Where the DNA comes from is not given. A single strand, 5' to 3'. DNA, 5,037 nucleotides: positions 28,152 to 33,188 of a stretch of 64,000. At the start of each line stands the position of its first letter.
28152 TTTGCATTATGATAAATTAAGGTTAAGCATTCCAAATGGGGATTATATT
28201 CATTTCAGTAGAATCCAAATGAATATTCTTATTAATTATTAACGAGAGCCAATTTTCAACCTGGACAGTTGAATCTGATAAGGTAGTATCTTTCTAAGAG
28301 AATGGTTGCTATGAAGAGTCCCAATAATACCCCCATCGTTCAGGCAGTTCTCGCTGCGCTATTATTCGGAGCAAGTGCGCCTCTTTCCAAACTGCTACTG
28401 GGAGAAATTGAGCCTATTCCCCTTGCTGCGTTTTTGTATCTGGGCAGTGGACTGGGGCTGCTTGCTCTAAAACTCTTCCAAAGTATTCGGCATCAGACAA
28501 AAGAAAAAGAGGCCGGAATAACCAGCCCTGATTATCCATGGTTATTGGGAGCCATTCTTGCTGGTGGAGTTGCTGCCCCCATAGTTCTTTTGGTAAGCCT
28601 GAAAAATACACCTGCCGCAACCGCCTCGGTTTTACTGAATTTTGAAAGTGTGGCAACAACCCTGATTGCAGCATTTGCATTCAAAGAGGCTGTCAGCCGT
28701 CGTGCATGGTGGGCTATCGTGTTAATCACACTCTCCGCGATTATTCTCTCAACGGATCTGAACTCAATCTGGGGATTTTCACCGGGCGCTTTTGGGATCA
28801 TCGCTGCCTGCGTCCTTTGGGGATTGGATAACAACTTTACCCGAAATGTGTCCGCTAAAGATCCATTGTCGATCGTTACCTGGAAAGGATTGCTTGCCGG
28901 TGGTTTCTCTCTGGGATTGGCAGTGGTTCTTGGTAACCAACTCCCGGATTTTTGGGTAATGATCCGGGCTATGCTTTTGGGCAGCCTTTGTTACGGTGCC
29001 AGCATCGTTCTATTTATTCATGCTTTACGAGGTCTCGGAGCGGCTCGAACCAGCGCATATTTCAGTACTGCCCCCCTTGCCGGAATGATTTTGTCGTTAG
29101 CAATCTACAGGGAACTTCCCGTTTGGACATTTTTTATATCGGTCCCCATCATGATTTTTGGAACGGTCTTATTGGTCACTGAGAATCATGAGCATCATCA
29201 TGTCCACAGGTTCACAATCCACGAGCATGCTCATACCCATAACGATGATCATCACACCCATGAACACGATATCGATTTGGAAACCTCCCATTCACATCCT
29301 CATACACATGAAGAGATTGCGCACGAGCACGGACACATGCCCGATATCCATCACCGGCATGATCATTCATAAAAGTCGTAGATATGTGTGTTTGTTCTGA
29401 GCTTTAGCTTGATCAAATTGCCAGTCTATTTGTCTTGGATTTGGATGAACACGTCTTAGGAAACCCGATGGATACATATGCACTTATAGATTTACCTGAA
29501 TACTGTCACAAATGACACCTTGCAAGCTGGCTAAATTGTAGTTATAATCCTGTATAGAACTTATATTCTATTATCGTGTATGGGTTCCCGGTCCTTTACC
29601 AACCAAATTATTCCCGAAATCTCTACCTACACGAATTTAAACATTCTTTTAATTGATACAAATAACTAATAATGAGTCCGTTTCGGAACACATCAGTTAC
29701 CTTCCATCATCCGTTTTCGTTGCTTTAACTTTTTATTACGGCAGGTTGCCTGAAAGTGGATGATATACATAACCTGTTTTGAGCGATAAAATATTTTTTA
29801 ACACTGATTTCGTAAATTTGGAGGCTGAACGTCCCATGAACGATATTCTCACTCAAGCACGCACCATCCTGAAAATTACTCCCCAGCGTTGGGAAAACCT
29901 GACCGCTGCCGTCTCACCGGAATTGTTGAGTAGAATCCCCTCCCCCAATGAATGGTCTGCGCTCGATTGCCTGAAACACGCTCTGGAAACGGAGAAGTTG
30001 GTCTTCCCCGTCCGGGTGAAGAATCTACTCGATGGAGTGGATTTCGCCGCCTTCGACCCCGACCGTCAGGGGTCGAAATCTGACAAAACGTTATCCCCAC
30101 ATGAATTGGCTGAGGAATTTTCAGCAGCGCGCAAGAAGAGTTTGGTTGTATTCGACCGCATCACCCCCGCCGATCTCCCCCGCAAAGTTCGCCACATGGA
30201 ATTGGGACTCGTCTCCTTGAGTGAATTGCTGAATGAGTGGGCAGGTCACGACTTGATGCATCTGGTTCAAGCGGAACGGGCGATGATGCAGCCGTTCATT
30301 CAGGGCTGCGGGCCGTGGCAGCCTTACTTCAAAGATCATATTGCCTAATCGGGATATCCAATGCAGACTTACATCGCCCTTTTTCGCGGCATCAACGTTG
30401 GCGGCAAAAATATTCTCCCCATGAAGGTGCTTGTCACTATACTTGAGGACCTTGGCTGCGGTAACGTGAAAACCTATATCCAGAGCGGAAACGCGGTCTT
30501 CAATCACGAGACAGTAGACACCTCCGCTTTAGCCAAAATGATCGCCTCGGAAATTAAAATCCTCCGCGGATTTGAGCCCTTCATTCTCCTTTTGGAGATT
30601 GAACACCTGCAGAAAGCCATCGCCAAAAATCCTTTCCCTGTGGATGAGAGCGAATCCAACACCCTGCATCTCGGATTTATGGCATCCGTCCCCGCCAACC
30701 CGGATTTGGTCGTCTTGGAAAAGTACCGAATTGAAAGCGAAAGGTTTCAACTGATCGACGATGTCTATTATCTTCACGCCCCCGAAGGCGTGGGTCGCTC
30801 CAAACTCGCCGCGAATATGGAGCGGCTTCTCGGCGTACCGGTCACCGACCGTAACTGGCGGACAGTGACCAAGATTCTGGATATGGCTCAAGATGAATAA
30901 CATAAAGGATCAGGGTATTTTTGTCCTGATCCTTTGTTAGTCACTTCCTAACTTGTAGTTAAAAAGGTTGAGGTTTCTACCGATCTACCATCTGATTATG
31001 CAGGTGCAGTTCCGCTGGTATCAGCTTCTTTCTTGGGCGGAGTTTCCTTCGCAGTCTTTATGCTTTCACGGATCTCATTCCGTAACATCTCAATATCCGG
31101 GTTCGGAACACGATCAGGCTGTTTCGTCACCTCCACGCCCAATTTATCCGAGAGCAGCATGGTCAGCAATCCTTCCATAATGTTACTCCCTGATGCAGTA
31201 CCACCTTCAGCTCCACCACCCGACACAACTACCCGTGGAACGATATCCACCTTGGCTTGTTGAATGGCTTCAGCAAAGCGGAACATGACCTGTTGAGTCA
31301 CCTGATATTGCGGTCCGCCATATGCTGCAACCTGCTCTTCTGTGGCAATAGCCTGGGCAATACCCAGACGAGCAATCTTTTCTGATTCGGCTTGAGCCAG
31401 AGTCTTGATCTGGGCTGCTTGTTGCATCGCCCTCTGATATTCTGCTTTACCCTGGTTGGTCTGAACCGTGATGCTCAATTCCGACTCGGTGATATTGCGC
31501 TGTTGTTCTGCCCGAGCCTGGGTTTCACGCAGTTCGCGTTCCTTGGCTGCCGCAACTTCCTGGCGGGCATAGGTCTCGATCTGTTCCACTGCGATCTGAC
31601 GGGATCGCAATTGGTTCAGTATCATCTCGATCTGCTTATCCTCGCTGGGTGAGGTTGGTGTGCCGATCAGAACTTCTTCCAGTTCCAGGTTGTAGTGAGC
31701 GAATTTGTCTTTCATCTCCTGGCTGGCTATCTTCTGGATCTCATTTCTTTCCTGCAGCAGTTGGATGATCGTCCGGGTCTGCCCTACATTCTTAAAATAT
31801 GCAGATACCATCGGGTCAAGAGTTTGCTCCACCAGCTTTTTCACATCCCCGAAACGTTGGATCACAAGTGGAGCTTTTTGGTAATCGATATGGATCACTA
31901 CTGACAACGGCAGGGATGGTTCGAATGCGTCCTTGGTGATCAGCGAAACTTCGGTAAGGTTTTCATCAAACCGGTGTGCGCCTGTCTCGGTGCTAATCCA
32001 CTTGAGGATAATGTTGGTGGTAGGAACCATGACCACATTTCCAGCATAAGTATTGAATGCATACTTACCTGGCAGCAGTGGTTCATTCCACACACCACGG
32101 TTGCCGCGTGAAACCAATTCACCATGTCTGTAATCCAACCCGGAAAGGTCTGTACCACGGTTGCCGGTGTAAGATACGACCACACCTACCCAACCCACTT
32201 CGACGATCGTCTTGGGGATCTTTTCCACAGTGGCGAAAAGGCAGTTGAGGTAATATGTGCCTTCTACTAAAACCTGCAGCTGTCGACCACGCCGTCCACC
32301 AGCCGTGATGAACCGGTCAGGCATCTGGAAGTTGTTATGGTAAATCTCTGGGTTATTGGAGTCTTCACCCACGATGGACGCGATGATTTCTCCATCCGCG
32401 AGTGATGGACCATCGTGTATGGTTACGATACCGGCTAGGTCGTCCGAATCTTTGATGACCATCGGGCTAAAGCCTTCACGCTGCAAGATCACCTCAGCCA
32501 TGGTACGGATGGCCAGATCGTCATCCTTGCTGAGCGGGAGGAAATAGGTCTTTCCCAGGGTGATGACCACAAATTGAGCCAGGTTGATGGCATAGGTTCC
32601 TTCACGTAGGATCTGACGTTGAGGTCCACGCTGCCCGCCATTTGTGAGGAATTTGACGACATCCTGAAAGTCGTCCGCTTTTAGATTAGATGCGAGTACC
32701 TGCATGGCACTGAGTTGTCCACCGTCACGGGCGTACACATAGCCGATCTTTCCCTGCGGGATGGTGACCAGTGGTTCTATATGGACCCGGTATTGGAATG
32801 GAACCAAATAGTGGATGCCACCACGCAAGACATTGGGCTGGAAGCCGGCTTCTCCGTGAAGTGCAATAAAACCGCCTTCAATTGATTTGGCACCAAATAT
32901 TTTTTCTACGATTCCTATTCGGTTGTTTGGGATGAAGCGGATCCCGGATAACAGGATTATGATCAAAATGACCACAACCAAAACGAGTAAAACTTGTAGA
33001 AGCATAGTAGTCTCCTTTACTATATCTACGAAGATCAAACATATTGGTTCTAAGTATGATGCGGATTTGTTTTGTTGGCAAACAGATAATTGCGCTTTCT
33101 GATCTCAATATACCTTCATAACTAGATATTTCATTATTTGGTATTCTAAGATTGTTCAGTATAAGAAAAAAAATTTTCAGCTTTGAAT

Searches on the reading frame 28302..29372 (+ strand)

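Call 12: search_protein_families(library=ncbifam, proteins=[window:28302-29372:+], max_evalue=0.00001)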
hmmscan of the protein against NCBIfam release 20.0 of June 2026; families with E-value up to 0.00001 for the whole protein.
window:28302-29372:+ (356 aa): 1 family
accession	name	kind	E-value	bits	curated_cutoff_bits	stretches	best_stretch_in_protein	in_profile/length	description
TIGR00950.1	2A78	equivalog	1.7e-06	27.6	230.2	1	81-288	46-263/264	carboxylate/amino acid/amine transporter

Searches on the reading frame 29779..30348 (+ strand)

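Call 39: search_protein_families(library=pfam, proteins=[window:29779-30348:+], max_evalue=0.000001)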
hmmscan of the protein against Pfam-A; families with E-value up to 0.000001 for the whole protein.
window:29779-30348:+ (189 aa): 1 family
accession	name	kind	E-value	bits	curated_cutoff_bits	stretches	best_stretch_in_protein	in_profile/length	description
PF12867.12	DinB_2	-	6e-14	53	24.8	1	31-164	2-127/128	DinB superfamily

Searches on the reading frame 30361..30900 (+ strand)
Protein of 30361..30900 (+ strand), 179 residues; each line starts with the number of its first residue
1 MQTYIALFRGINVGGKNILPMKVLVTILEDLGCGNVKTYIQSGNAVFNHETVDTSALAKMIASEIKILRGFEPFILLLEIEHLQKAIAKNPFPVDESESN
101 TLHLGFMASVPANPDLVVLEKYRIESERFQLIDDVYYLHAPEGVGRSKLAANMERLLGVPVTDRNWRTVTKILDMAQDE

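Call 39: search_protein_families(library=pfam, proteins=[window:30361-30900:+], max_evalue=0.000001)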
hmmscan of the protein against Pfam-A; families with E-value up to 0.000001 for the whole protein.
window:30361-30900:+ (179 aa): 1 family
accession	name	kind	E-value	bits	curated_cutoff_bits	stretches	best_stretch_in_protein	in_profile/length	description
PF08002.16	DUF1697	-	1.7e-36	126.1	24.4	1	1-137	1-137/137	Protein of unknown function (DUF1697)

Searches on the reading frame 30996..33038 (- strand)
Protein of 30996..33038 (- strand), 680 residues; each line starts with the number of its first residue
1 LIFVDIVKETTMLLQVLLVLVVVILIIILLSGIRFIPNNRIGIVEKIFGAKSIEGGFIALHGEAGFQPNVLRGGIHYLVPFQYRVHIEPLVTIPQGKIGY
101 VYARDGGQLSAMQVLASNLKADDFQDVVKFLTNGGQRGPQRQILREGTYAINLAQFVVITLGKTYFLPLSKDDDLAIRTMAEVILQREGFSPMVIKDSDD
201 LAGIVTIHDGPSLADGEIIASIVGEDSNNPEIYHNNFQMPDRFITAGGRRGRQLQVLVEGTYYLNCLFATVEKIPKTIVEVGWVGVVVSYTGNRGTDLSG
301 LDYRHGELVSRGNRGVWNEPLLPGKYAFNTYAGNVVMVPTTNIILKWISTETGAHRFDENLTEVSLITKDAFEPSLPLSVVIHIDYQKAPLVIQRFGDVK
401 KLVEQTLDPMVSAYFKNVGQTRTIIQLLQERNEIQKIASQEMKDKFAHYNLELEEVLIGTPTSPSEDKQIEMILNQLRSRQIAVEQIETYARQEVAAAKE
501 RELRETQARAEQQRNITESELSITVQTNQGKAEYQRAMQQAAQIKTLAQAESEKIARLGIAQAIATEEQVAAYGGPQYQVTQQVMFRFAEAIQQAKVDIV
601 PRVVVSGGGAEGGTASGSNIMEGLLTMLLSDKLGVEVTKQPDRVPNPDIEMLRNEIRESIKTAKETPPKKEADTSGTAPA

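Call 12: search_protein_families(library=ncbifam, proteins=[window:30996-33038:-], max_evalue=0.00001)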
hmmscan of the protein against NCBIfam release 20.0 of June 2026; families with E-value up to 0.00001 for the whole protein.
window:30996-33038:- (680 aa): 0 families

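Call 40: search_protein_families(library=pfam, proteins=[window:30996-33038:-], max_evalue=0.000001)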
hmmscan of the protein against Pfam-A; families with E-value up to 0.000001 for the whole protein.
window:30996-33038:- (680 aa): 1 family
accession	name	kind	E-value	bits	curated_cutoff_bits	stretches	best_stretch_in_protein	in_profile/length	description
PF01145.31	Band_7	-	4.5e-14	53.3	23.6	1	310-493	19-167/176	SPFH domain / Band 7 family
